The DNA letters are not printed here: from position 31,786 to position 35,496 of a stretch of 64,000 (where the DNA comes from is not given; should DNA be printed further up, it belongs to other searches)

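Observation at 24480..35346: Alternating locus: zinc-ribbon GT-C glycosyltransferase / giant NHL protein / DegT aminotransferase / second giant NHL paralog, a candidate dedicated surface-glycoprotein system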

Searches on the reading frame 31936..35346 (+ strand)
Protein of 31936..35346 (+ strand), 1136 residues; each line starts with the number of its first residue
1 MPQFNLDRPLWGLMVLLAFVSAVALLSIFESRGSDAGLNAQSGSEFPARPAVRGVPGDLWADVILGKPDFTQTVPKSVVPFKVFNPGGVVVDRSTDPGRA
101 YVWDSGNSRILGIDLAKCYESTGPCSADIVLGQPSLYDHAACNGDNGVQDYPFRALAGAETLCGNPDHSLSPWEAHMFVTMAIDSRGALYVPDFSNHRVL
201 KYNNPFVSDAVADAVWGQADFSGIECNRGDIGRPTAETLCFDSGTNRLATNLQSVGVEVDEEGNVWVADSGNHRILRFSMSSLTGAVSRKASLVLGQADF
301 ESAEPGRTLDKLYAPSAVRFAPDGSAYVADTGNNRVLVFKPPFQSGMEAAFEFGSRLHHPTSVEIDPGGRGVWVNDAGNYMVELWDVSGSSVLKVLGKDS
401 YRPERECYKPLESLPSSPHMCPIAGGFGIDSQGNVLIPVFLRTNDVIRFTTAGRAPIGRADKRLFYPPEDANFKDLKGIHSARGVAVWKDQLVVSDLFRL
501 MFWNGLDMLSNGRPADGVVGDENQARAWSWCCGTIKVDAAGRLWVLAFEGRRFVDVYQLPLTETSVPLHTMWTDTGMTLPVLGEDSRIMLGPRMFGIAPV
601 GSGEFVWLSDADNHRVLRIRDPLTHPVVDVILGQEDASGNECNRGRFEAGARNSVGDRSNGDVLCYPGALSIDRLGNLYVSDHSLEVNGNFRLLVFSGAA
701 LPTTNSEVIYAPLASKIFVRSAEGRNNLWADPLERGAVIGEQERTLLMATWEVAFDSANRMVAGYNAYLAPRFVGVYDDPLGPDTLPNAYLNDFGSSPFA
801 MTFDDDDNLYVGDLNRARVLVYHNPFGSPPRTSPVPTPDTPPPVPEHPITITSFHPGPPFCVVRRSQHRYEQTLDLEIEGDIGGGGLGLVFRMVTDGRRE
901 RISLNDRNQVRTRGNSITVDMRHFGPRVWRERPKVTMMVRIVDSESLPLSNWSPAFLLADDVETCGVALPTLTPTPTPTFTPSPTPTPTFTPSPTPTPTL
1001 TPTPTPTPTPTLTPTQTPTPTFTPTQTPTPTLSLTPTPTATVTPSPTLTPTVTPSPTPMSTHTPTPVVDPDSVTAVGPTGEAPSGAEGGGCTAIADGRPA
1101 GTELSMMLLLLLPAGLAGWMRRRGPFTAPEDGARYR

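Call 7: search_protein_families(library=pfam, proteins=[window:31936-35346:+], max_evalue=0.01)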
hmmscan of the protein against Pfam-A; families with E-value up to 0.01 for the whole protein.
window:31936-35346:+ (1136 aa): 5 families
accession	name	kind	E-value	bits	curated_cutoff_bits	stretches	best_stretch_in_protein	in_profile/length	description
PF01436.27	NHL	-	9.4e-25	85.8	20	2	256-278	6-28/28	NHL repeat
PF25021.1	TEN_NHL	-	4.6e-09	36.1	27.1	1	174-274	71-164/357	Teneurin NHL domain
PF08450.18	SGL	-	0.00045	20.3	26.3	0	256-280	188-212/246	SMP-30/Gluconolactonase/LRE-like region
PF07494.17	Reg_prop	-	0.003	18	20.4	0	257-269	10-22/24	Two component regulator propeller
PF03022.22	MRJP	-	0.0075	16.1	19.8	0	255-340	4-94/288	Major royal jelly protein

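Call 8: search_protein_families(library=ncbifam, proteins=[window:31936-35346:+], max_evalue=0.01)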
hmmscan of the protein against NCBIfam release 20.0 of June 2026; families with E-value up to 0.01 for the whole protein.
window:31936-35346:+ (1136 aa): 2 families
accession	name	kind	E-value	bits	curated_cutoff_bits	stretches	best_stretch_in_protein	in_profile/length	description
NF035926.1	scyF_NHL_VPEP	equivalog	3.9e-16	59.2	350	2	306-411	192-298/376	scytonemin biosynthesis PEP-CTERM protein ScyF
NF033206.1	ScyE_fam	subfamily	5.6e-05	22.8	80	0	309-335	4-30/333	ScyD/ScyE family protein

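Call 11: find_homologous_proteins(query=window:31936-35346:+)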
Query window:31936-35346:+ (1136 aa): 1845 proteins with E <= 0.001 among 8000 candidates; the best 120 are listed.
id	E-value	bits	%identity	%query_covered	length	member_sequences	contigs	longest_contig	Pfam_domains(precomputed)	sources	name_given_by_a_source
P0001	0.0e+0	2653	100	100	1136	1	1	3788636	PF01436.28,PF25021.2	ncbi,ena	-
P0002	0.0e+0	2122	87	81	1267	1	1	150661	PF01436.28,PF25021.2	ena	-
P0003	0.0e+0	2086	82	85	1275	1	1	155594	PF01436.28,PF25021.2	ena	-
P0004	0.0e+0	1966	79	81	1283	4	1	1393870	PF01436.28,PF25021.2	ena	-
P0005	0.0e+0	1924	79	82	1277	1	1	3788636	PF01436.28,PF25021.2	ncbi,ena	-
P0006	0.0e+0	1860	76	81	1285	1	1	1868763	PF01436.28,PF25021.2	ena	-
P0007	0.0e+0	1823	75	95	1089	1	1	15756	PF01436.28,PF25021.2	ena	-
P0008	0.0e+0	1820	75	82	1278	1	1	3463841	PF01436.28,PF25021.2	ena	-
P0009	0.0e+0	1812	78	83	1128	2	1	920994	PF01436.28,PF25021.2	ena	-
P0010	0.0e+0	1807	74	81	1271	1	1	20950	PF01436.28,PF25021.2,PF08450.19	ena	-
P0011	0.0e+0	1794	79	81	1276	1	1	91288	PF01436.28,PF25021.2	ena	-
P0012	0.0e+0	1750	72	81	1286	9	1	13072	PF01436.28,PF25021.2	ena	-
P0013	0.0e+0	1644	68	81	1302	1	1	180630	PF01436.28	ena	-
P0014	0.0e+0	1637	73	81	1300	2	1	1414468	PF01436.28,PF25021.2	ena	-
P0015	0.0e+0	1579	77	76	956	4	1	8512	PF01436.28,PF25021.2,PF08450.19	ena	-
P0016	0.0e+0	1538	60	95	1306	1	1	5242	PF01436.28,PF25021.2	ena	-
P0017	0.0e+0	1511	61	81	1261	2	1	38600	PF01436.28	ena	-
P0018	0.0e+0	1503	61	85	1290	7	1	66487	PF01436.28,PF25021.2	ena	-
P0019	0.0e+0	1502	61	96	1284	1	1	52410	PF01436.28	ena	-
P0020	0.0e+0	1484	61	81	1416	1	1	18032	PF01436.28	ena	-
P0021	0.0e+0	1459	61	81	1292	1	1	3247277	PF01436.28,PF25021.2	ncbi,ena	-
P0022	0.0e+0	1458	56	95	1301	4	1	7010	PF01436.28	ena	-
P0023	0.0e+0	1457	62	81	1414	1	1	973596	PF01436.28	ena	-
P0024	0.0e+0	1430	56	96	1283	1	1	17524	PF01436.28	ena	-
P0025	0.0e+0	1427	62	81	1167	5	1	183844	PF01436.28,PF25021.2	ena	-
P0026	0.0e+0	1423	60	81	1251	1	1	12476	PF01436.28,PF25021.2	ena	-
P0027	0.0e+0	1419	29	13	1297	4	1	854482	PF01436.28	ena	-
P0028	0.0e+0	1415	58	83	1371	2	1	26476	PF01436.28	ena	-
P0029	0.0e+0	1411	63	81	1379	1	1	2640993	PF01436.28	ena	-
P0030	0.0e+0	1410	58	84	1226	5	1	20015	PF01436.28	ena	-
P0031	0.0e+0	1404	59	81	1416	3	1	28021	PF01436.28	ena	-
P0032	0.0e+0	1401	60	81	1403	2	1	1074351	PF01436.28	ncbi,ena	-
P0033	0.0e+0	1397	57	95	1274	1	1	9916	PF01436.28,PF25021.2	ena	-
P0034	0.0e+0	1396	59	81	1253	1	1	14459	PF01436.28,PF25021.2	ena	-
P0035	0.0e+0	1396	61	84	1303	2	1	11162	PF01436.28,PF25021.2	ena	-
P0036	0.0e+0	1396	61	85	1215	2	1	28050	PF01436.28,PF25021.2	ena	-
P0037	0.0e+0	1395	54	95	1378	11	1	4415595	PF01436.28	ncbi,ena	-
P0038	0.0e+0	1391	59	89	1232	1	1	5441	PF01436.28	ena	-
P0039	0.0e+0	1390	59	84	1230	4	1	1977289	PF01436.28,PF25021.2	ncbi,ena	-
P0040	0.0e+0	1389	60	81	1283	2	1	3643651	PF01436.28,PF25021.2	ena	-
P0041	0.0e+0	1385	57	82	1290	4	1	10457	PF01436.28,PF25021.2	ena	-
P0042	0.0e+0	1376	59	82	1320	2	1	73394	PF01436.28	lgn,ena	-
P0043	0.0e+0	1365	58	85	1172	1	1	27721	PF01436.28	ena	-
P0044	0.0e+0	1365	60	81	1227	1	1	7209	PF01436.28,PF25021.2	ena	-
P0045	0.0e+0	1360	55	95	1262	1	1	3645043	PF01436.28,PF25021.2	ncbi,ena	-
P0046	0.0e+0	1359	60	88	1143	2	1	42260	PF01436.28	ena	-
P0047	0.0e+0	1359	61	81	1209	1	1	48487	PF01436.28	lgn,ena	-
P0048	0.0e+0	1357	57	91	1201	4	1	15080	PF01436.28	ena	-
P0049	0.0e+0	1340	58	81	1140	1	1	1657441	PF01436.28,PF25021.2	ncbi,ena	-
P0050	0.0e+0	1338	62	81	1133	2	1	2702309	PF01436.28,PF25021.2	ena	-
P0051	0.0e+0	1338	60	81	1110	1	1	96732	PF01436.28,PF25021.2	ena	-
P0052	0.0e+0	1332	59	81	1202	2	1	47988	PF01436.28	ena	-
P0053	0.0e+0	1331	57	87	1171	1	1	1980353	PF01436.28,PF25021.2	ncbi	-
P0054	0.0e+0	1328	57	85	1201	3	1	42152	PF01436.28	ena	-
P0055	0.0e+0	1323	59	81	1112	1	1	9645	PF01436.28,PF25021.2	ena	-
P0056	0.0e+0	1317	59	81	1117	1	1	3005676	PF01436.28,PF25021.2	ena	-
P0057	0.0e+0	1317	58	86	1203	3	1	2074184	PF01436.28,PF25021.2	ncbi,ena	-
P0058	0.0e+0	1316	59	85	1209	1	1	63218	PF01436.28,PF25021.2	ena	-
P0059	0.0e+0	1315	60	83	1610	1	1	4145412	PF23598.2,PF00560.40,PF12799.14,PF13855.13,PF01436.28,PF00041.28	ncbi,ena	-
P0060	0.0e+0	1306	58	82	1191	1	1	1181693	PF01436.28,PF25021.2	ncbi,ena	-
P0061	0.0e+0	1301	61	81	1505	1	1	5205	PF23598.2,PF00560.40,PF12799.14,PF13855.13,PF01436.28,PF25021.2,PF00041.28,PF16656.12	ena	-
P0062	0.0e+0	1300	60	81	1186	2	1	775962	PF01436.28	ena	-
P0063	0.0e+0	1289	59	83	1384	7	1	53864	PF23598.2,PF00560.40,PF12799.14,PF13855.13,PF01436.28,PF00041.28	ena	-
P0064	0.0e+0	1282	57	87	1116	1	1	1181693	PF01436.28,PF25021.2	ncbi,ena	-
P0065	0.0e+0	1282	60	83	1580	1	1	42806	PF23598.2,PF00560.40,PF12799.14,PF13855.13,PF23211.1,PF01436.28,PF00041.28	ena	-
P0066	0.0e+0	1277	60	81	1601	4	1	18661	PF23598.2,PF00560.40,PF12799.14,PF13855.13,PF01436.28,PF00041.28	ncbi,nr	ncbi:MAG: hypothetical protein F4X72_08300 [Dehalococcoidia bacterium]|nr:hypothetical protein [Deha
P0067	0.0e+0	1272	58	82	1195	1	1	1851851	PF01436.28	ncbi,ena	-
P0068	0.0e+0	1260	59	82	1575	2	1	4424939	PF23598.2,PF00560.40,PF12799.14,PF13855.13,PF01436.28,PF00041.28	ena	-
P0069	0.0e+0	1252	60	81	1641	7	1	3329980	PF23598.2,PF00560.40,PF12799.14,PF13855.13,PF01436.28,PF00041.28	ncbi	-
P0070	0.0e+0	1249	57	81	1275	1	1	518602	PF01436.28,PF25021.2,PF08450.19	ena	-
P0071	0.0e+0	1247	58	84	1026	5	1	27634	PF01436.28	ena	-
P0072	0.0e+0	1240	57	82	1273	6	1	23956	PF01436.28,PF25021.2,PF08450.19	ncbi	-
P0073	0.0e+0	1239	56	81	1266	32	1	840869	PF01436.28,PF25021.2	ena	-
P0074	0.0e+0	1237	56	84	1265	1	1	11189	PF01436.28,PF25021.2,PF08450.19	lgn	-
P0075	0.0e+0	1235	59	81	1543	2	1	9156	PF23598.2,PF00560.40,PF12799.14,PF13855.13,PF01436.28,PF25021.2,PF00041.28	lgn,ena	-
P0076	0.0e+0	1234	56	82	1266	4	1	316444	PF01436.28,PF25021.2,PF08450.19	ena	-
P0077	0.0e+0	1225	56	85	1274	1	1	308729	PF01436.28,PF25021.2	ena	-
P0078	0.0e+0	1223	58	82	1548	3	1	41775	PF23598.2,PF00560.40,PF12799.14,PF13855.13,PF01436.28,PF00041.28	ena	-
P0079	0.0e+0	1222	57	84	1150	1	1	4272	PF01436.28,PF25021.2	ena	-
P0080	0.0e+0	1220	57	84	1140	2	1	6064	PF01436.28,PF25021.2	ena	-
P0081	0.0e+0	1218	56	82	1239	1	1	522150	PF01436.28,PF25021.2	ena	-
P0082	0.0e+0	1216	54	81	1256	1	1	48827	PF01436.28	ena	-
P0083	0.0e+0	1214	55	82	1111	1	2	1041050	PF01436.28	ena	-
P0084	0.0e+0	1214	57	81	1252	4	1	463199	PF01436.28,PF25021.2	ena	-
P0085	0.0e+0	1205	54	83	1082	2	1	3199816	PF01436.28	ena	-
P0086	0.0e+0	1202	58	82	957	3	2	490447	PF01436.28,PF25021.2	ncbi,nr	ncbi:MAG: NHL repeat-containing protein [Chloroflexota bacterium]|nr:NHL repeat-containing protein [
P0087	0.0e+0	1199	59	77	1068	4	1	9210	PF01436.28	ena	-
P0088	0.0e+0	1198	55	81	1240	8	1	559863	PF01436.28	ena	-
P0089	0.0e+0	1197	83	51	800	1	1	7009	PF01436.28,PF25021.2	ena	-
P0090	0.0e+0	1195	55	81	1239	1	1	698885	PF01436.28,PF25021.2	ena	-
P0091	0.0e+0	1195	54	81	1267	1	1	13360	PF01436.28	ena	-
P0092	0.0e+0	1190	56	81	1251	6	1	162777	PF01436.28,PF25021.2,PF08450.19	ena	-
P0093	0.0e+0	1188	54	81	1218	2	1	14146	PF01436.28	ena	-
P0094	0.0e+0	1184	61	75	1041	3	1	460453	PF01436.28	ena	-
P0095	0.0e+0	1182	56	81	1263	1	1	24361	PF01436.28,PF08450.19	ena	-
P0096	0.0e+0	1180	54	81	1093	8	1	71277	PF01436.28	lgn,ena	-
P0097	0.0e+0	1179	54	82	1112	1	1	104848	PF01436.28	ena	-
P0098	0.0e+0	1176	62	71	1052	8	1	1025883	PF01436.28,PF25021.2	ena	-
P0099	0.0e+0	1170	82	53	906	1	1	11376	PF01436.28,PF25021.2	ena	-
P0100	0.0e+0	1170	49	96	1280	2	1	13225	PF01436.28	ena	-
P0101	0.0e+0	1170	53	82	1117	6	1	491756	PF01436.28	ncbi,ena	-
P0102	0.0e+0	1168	59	77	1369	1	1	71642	PF23598.2,PF00560.40,PF12799.14,PF13855.13,PF01436.28,PF25021.2,PF00041.28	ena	-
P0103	0.0e+0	1168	63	71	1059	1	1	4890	PF01436.28,PF25021.2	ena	-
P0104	0.0e+0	1167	54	81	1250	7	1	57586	PF01436.28,PF25021.2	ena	-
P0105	0.0e+0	1166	57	81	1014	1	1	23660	PF07494.18,PF01436.28,PF08450.19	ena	-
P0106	0.0e+0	1163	53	87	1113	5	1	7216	PF01436.28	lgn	-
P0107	0.0e+0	1162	55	84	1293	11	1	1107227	PF13431.13,PF13414.13,PF12569.15,PF13428.13,PF01436.28,PF14559.13,PF13371.13,PF00515.35,PF13424.13,PF21033.5,PF13432.13,PF13181.13,PF07719.24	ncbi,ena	-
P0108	0.0e+0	1159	53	82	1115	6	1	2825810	PF01436.28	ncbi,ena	-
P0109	0.0e+0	1158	55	84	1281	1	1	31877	PF14559.13,PF13431.13,PF13414.13,PF13371.13,PF00515.35,PF13424.13,PF13432.13,PF13428.13,PF01436.28,PF13181.13,PF07719.24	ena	-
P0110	0.0e+0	1157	52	84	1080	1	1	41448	PF01436.28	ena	-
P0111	0.0e+0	1157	55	80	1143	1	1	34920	PF01436.28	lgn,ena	-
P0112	0.0e+0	1155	55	84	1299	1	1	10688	PF13431.13,PF13414.13,PF12569.15,PF13428.13,PF01436.28,PF14559.13,PF13371.13,PF00515.35,PF13424.13,PF13432.13,PF13181.13,PF07719.24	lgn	-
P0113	0.0e+0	1155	53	82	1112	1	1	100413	PF01436.28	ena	-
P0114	0.0e+0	1152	53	82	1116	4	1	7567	PF01436.28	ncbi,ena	-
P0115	0.0e+0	1148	76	49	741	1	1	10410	PF01436.28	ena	-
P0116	0.0e+0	1144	54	84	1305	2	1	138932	PF13431.13,PF13414.13,PF13428.13,PF01436.28,PF14559.13,PF13371.13,PF00515.35,PF13424.13,PF21033.5,PF13432.13,PF13181.13,PF07719.24,PF13174.13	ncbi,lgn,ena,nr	ncbi:MAG: tetratricopeptide repeat protein [Dehalococcoidia bacterium]|nr:tetratricopeptide repeat p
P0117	0.0e+0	1143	54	81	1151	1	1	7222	PF01436.28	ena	-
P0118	0.0e+0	1142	54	84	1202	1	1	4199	PF13414.13,PF00515.35,PF01436.28,PF07719.24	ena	-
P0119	0.0e+0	1141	57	78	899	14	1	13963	PF01436.28,PF25021.2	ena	-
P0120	0.0e+0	1137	53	84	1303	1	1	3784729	PF13431.13,PF13414.13,PF12569.15,PF13428.13,PF01436.28,PF14559.13,PF13371.13,PF00515.35,PF13424.13,PF21033.5,PF13432.13,PF13181.13,PF07719.24,PF13174.13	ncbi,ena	-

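Call 12: find_encoding_contigs(protein=P0001, flank=10000, max_places=3)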
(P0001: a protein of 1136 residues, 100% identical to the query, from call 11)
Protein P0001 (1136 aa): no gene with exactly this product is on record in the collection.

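Call 13: find_encoding_contigs(protein=P0008, flank=10000, max_places=3)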
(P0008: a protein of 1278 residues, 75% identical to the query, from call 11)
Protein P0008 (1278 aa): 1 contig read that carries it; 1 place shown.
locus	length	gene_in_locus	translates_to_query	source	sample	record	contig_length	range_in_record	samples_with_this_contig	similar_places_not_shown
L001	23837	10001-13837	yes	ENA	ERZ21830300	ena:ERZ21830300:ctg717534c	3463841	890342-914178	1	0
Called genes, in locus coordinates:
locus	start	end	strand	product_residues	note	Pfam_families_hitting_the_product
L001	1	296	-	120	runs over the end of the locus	-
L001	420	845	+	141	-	PF08570:DUF1761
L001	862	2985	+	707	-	-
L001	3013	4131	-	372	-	PF08240:ADH_N, PF00107:ADH_zinc_N, PF13602:ADH_zinc_N_2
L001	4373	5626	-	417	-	PF00109:ketoacyl-synt, PF02801:Ketoacyl-synt_C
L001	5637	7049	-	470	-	PF08245:Mur_ligase_M, PF02875:Mur_ligase_C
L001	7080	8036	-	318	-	PF01073:3Beta_HSD, PF01370:Epimerase, PF02719:Polysacc_synt_2 (faint), PF04321:RmlD_sub_bind, PF05368:NmrA, PF07993:NAD_binding_4 (faint), PF13460:NAD_binding_10, PF16363:GDP_Man_Dehyd (weak)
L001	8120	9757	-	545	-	PF12773:DZR, PF13240:Zn_Ribbon_1 (faint), PF13231:PMT_2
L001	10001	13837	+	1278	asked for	PF01436:NHL (faint), PF25021:TEN_NHL (faint)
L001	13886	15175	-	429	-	PF01041:DegT_DnrJ_EryC1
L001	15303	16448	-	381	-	PF01168:Ala_racemase_N, PF14031:D-ser_dehydrat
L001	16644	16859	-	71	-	-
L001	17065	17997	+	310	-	PF05448:AXE1, PF02129:Peptidase_S15 (weak), PF00326:Peptidase_S9, PF12146:Hydrolase_4 (weak)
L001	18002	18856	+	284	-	PF05448:AXE1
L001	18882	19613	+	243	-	PF03328:HpcH_HpaI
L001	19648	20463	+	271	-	PF13489:Methyltransf_23 (faint), PF08241:Methyltransf_11, PF13649:Methyltransf_25, PF13847:Methyltransf_31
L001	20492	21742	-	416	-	PF02746:MR_MLE_N, PF13378:MR_MLE_C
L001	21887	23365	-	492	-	-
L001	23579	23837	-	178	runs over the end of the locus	PF07638:Sigma70_ECF (weak), PF04542:Sigma70_r2, PF08281:Sigma70_r4_2, PF04545:Sigma70_r4 (weak)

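Call 14: find_encoding_contigs(protein=P0021, flank=8000, max_places=2)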
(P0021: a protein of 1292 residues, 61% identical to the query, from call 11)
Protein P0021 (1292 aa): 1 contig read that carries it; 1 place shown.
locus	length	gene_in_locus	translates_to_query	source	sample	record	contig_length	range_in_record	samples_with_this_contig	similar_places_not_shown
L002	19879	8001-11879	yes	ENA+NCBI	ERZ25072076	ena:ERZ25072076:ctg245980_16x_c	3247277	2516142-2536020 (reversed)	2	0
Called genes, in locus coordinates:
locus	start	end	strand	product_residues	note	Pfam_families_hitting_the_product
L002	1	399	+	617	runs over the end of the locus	-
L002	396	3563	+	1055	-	PF00270:DEAD (faint), PF00271:Helicase_C (weak)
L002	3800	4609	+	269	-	-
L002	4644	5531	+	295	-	PF07934:OGG_N, PF00730:HhH-GPD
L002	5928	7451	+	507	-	PF04545:Sigma70_r4 (faint), PF13384:HTH_23, PF13518:HTH_28, PF13551:HTH_29, PF13565:HTH_32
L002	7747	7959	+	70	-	-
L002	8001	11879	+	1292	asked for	PF01436:NHL (faint), PF25021:TEN_NHL (faint)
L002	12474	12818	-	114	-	PF21716:dnstrm_HI1420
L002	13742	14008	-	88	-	-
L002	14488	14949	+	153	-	PF00072:Response_reg, PF00196:GerE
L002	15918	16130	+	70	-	-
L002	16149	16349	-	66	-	-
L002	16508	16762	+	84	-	-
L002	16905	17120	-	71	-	-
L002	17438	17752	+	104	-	PF01609:DDE_Tnp_1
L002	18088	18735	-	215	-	PF01844:HNH, PF14279:HNH_5 (weak)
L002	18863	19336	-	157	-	-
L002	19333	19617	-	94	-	-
